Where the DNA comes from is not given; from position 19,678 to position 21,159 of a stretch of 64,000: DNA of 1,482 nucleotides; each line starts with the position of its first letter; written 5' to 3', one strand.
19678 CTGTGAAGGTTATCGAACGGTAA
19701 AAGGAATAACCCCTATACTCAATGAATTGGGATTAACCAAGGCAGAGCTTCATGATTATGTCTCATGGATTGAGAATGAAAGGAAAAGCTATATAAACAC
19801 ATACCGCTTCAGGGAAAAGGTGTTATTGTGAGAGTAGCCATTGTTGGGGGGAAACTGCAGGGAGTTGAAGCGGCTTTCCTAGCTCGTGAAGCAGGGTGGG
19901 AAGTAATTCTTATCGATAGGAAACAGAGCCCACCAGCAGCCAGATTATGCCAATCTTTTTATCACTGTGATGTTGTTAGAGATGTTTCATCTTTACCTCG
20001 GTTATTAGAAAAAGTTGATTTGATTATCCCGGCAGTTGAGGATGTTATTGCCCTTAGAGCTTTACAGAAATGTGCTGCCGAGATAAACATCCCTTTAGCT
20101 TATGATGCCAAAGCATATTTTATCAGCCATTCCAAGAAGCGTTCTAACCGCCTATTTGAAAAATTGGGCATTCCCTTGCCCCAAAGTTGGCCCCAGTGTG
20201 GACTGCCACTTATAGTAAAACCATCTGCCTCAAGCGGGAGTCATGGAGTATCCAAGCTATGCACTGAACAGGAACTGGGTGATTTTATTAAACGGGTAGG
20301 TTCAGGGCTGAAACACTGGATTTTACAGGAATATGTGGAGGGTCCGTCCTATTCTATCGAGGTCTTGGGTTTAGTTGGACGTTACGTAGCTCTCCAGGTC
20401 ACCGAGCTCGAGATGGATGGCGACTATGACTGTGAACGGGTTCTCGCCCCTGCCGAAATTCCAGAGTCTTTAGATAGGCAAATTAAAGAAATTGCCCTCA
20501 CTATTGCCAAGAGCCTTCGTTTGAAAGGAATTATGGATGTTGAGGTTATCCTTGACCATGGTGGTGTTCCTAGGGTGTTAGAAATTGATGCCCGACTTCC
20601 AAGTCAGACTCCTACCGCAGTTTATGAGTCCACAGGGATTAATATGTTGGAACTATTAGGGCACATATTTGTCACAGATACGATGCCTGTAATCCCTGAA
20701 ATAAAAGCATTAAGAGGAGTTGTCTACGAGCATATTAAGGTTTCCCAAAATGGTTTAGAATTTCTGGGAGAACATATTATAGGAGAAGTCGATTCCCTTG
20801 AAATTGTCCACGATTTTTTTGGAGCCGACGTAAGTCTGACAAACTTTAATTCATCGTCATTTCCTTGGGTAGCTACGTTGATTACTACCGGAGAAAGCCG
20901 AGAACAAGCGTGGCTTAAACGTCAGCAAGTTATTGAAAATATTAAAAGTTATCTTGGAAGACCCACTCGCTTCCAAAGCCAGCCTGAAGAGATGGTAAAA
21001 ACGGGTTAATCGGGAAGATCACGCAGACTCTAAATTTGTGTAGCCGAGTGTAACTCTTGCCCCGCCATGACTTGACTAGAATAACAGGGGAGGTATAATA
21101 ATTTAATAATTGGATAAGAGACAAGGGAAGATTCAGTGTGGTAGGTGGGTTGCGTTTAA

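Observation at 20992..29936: Inverted duplication of pylT: a degenerate tRNA-Pyl copy fused to the pylC 3' end faces the intact pylT 8.8 kb away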

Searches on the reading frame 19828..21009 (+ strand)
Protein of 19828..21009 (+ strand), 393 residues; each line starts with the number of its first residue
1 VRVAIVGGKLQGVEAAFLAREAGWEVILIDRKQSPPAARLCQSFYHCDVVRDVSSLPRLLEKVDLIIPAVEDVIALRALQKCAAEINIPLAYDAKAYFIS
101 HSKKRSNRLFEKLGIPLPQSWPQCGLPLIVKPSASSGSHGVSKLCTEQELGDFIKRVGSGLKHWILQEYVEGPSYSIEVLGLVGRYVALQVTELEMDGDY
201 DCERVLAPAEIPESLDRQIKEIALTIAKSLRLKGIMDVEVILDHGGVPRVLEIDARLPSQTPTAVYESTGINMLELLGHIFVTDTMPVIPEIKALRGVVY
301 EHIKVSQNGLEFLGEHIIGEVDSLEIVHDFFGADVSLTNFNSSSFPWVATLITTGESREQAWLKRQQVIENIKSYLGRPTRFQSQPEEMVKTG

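Call 6: search_protein_families(library=ncbifam, proteins=[window:19828-21009:+])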
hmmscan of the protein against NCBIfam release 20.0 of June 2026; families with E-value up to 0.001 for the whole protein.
window:19828-21009:+ (393 aa): 36 families (the best 25 are shown)
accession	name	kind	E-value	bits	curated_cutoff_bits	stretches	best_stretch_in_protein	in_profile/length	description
TIGR03909.1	pyrrolys_PylC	equivalog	6.6e-130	433.2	248.3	1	2-374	1-372/374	3-methylornithine--L-lysine ligase PylC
NF053643.1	Ddl_archaea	equivalog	3.8e-15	55.7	500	1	19-277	18-291/367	putative pseudomurein biosynthesis ATP-grasp protein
NF004679.0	PRK06019.1-5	equivalog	2e-11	43.4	326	1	1-243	3-254/376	5-(carboxyamino)imidazole ribonucleotide synthase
NF006766.0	PRK09288.1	equivalog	8.3e-11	41.3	339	1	2-246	14-275/396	formate-dependent phosphoribosylglycinamide formyltransferase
NF004675.0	PRK06019.1-1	equivalog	1.2e-10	40.8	375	1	3-252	12-269/375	5-(carboxyamino)imidazole ribonucleotide synthase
NF002378.0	PRK01372.1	subfamily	2.4e-10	39.6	243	1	123-263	132-276/305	D-alanine--D-alanine ligase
TIGR01205.1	D_ala_D_alaTIGR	subfamily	6.8e-10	38.4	245.65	1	123-267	144-296/318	D-alanine--D-alanine ligase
NF000091.3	D_ala_D_ser_VanG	exception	7.1e-10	38.2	495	1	123-247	171-303/344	D-alanine--D-serine ligase VanG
NF002563.0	PRK02186.1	subfamily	3.6e-09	35.4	625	1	93-281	98-302/890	argininosuccinate lyase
TIGR01161.1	purK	equivalog_domain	1.3e-08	34.6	318.4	1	3-243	2-252/362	5-(carboxyamino)imidazole ribonucleotide synthase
NF009405.0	PRK12767.1-4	equivalog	2.3e-08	33.4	390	1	21-180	24-195/320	carbamoyl phosphate synthase-like protein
NF009402.0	PRK12767.1-1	equivalog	3.1e-08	32.8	218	1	101-278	114-295/329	carbamoyl phosphate synthase-like protein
TIGR01142.1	purT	equivalog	6.6e-08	31.8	502.15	1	3-247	2-263/380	phosphoribosylglycinamide formyltransferase 2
TIGR01369.1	CPSaseII_lrg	equivalog_domain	6.8e-08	30.6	1027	1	123-286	702-869/1052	carbamoyl-phosphate synthase (glutamine-hydrolyzing) large subunit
NF002528.0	PRK01966.1-4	subfamily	1.2e-07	30.9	262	1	123-277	182-351/366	D-alanine--D-alanine ligase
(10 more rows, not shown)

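Call 25: find_encoding_contigs(protein=window:19828-21009:+, flank=10000, max_places=10)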
Protein window:19828-21009:+ (393 aa): 5 contigs read that carry it; 3 places shown.
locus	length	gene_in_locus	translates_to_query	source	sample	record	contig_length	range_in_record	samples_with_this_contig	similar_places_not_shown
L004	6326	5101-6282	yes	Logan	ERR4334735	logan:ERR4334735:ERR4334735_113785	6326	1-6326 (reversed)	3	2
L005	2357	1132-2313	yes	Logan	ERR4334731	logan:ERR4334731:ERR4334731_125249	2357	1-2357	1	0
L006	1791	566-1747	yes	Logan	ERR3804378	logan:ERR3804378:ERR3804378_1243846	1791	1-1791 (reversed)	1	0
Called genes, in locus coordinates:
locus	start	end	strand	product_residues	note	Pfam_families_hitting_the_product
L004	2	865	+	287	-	?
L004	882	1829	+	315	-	PF02653:BPD_transp_2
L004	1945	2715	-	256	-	PF00005:ABC_tran, PF13304:AAA_21 (faint), PF12399:BCA_ABC_TP_C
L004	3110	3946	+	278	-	PF00152:tRNA-synt_2 (weak), PF01409:tRNA-synt_2d, PF17759:tRNA_synthFbeta, PF00587:tRNA-synt_2b (weak)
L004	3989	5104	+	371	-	PF04055:Radical_SAM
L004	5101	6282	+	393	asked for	PF21360:PylC-like_N (weak), PF02222:ATP-grasp, PF02655:ATP-grasp_3, PF07478:Dala_Dala_lig_C, PF13535:ATP-grasp_4 (weak)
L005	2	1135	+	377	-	?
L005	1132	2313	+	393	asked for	PF21360:PylC-like_N (weak), PF02222:ATP-grasp, PF02655:ATP-grasp_3, PF07478:Dala_Dala_lig_C, PF13535:ATP-grasp_4 (weak)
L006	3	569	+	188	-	?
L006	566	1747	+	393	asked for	PF21360:PylC-like_N (weak), PF02222:ATP-grasp, PF02655:ATP-grasp_3, PF07478:Dala_Dala_lig_C, PF13535:ATP-grasp_4 (weak)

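Call 55: find_homologous_proteins(query=window:19828-21009:+, max_evalue=1e-100)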
Query window:19828-21009:+ (393 aa): 1172 proteins with E <= 1e-100 among 8000 candidates; the best 120 are listed.
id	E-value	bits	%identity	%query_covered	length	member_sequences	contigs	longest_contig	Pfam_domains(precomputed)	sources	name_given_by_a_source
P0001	8.0e-251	849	97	100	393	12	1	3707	PF13535.12,PF02222.28,PF02655.20,PF07478.19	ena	-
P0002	1.7e-247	839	95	100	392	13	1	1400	PF13535.12,PF02222.28,PF02655.20,PF21360.4,PF07478.19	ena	-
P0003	1.2e-242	823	94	100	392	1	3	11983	PF13535.12,PF02222.28,PF02655.20,PF21360.4,PF07478.19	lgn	-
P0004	6.5e-233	791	95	96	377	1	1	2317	PF13535.12,PF02222.28,PF02655.20,PF21360.4,PF07478.19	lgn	-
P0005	3.0e-232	788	94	96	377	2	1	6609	PF13535.12,PF02786.23,PF02222.28,PF02655.20,PF21360.4,PF07478.19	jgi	-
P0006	1.0e-231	787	95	96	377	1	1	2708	PF13535.12,PF02222.28,PF02655.20,PF21360.4,PF07478.19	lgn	-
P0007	1.8e-230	783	92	97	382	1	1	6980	PF13535.12,PF02786.23,PF02222.28,PF02655.20,PF07478.19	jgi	jgi:pyrrolysine biosynthesis protein PylC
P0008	1.1e-226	770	89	98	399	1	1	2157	PF02222.28,PF02655.20,PF21360.4,PF07478.19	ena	-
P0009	3.1e-226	769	89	100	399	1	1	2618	PF02222.28,PF02655.20,PF21360.4,PF07478.19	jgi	-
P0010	2.9e-224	762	91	96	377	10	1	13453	PF13535.12,PF02222.28,PF02655.20,PF21360.4,PF07478.19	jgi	-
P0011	1.1e-217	740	86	98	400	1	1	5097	PF13535.12,PF02222.28,PF02655.20,PF07478.19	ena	-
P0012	8.3e-217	738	87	96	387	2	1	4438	PF13535.12,PF02222.28,PF02655.20,PF21360.4,PF07478.19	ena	-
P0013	2.7e-216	736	87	96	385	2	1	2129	PF13535.12,PF02222.28,PF02655.20,PF21360.4,PF07478.19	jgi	-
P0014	2.5e-212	723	83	100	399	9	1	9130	PF13535.12,PF02222.28,PF02655.20,PF21360.4,PF07478.19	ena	-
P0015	1.1e-209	714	82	100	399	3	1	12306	PF13535.12,PF02222.28,PF02655.20,PF07478.19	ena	-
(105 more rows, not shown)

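Call 57: find_encoding_contigs(protein=P0003, flank=10000, max_places=4)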
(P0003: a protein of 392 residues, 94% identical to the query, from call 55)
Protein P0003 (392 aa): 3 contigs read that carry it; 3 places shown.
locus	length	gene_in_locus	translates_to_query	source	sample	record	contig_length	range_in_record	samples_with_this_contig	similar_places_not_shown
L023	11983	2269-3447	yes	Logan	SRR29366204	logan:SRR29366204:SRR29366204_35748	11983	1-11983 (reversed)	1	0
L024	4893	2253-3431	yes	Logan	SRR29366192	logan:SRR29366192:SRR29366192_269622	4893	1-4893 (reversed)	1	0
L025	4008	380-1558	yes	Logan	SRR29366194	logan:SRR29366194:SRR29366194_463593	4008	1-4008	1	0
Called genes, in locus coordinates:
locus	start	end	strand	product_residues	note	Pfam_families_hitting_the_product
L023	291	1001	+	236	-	PF00152:tRNA-synt_2 (faint), PF01409:tRNA-synt_2d (faint), PF17759:tRNA_synthFbeta, PF00587:tRNA-synt_2b (weak)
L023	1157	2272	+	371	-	PF04055:Radical_SAM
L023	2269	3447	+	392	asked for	PF21360:PylC-like_N (faint), PF02222:ATP-grasp (weak), PF02655:ATP-grasp_3, PF07478:Dala_Dala_lig_C, PF13535:ATP-grasp_4 (weak)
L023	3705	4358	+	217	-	PF02607:B12-binding_2, PF02310:B12-binding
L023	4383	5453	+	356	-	PF09505:Dimeth_Pyl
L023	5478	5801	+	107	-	PF09505:Dimeth_Pyl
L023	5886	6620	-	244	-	PF05369:MtmB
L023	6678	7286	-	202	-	PF05369:MtmB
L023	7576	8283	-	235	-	PF00005:ABC_tran, PF13304:AAA_21 (faint)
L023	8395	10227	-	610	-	PF00111:Fer2, PF17650:RACo_linker, PF17651:Raco_middle, PF14574:RACo_C_ter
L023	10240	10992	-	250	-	PF02965:Met_synt_B12 (faint)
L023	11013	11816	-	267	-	PF00809:Pterin_bind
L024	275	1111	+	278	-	PF00152:tRNA-synt_2 (faint), PF01409:tRNA-synt_2d, PF17759:tRNA_synthFbeta, PF00587:tRNA-synt_2b (faint)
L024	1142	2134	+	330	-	PF04055:Radical_SAM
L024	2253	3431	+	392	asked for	PF21360:PylC-like_N (faint), PF02222:ATP-grasp (weak), PF02655:ATP-grasp_3, PF07478:Dala_Dala_lig_C, PF13535:ATP-grasp_4 (weak)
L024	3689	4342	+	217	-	PF02607:B12-binding_2, PF02310:B12-binding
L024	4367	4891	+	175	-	?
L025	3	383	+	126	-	?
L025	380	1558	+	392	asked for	PF21360:PylC-like_N (faint), PF02222:ATP-grasp (weak), PF02655:ATP-grasp_3, PF07478:Dala_Dala_lig_C, PF13535:ATP-grasp_4 (weak)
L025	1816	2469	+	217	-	PF02607:B12-binding_2, PF02310:B12-binding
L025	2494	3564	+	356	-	PF09505:Dimeth_Pyl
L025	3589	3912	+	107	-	PF09505:Dimeth_Pyl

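Call 58: find_encoding_contigs(protein=P0007, flank=10000, max_places=3)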
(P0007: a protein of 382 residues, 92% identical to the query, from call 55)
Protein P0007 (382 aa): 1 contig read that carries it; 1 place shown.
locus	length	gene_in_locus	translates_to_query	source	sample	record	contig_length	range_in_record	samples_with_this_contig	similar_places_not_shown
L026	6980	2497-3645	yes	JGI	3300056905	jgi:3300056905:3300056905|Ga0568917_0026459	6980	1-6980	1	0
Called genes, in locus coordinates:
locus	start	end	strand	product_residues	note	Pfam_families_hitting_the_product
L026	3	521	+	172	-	?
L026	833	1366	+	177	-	PF02607:B12-binding_2, PF02310:B12-binding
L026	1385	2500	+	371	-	PF04055:Radical_SAM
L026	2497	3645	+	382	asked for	PF02222:ATP-grasp (weak), PF02655:ATP-grasp_3, PF07478:Dala_Dala_lig_C, PF02786:CPSase_L_D2 (weak), PF13535:ATP-grasp_4 (weak)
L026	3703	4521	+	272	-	PF21455:PylD_N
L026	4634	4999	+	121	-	-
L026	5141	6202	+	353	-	PF09505:Dimeth_Pyl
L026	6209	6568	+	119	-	PF09505:Dimeth_Pyl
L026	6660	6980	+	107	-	?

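Call 59: find_encoding_contigs(protein=P0005, flank=10000, max_places=3)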
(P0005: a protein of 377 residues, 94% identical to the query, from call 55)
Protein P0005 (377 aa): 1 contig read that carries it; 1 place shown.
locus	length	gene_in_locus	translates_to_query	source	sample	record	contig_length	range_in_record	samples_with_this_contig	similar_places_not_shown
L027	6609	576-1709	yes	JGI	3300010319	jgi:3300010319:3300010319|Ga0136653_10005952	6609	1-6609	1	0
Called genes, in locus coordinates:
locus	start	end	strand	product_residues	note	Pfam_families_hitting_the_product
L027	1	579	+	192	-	?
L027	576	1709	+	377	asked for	PF21360:PylC-like_N (faint), PF02222:ATP-grasp (weak), PF02655:ATP-grasp_3, PF07478:Dala_Dala_lig_C, PF02786:CPSase_L_D2 (weak), PF13535:ATP-grasp_4 (faint)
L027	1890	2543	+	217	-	PF02607:B12-binding_2, PF02310:B12-binding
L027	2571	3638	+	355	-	PF09505:Dimeth_Pyl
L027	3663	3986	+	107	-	PF09505:Dimeth_Pyl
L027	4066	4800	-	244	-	PF05369:MtmB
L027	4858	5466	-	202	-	PF05369:MtmB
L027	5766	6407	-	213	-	PF00005:ABC_tran, PF13304:AAA_21 (faint)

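Call 60: find_encoding_contigs(protein=P0001, flank=10000, max_places=3)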
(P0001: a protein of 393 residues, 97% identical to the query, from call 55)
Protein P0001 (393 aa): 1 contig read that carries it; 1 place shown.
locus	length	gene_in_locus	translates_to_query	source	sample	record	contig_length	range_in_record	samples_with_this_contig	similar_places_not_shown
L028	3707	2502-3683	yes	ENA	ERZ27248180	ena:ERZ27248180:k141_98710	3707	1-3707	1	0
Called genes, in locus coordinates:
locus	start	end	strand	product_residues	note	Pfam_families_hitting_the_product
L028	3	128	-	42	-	?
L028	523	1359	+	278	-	PF01409:tRNA-synt_2d, PF17759:tRNA_synthFbeta, PF00152:tRNA-synt_2 (faint), PF00587:tRNA-synt_2b (faint)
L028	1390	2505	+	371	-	PF04055:Radical_SAM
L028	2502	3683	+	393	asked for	PF02655:ATP-grasp_3, PF07478:Dala_Dala_lig_C, PF02222:ATP-grasp (weak), PF13535:ATP-grasp_4 (faint)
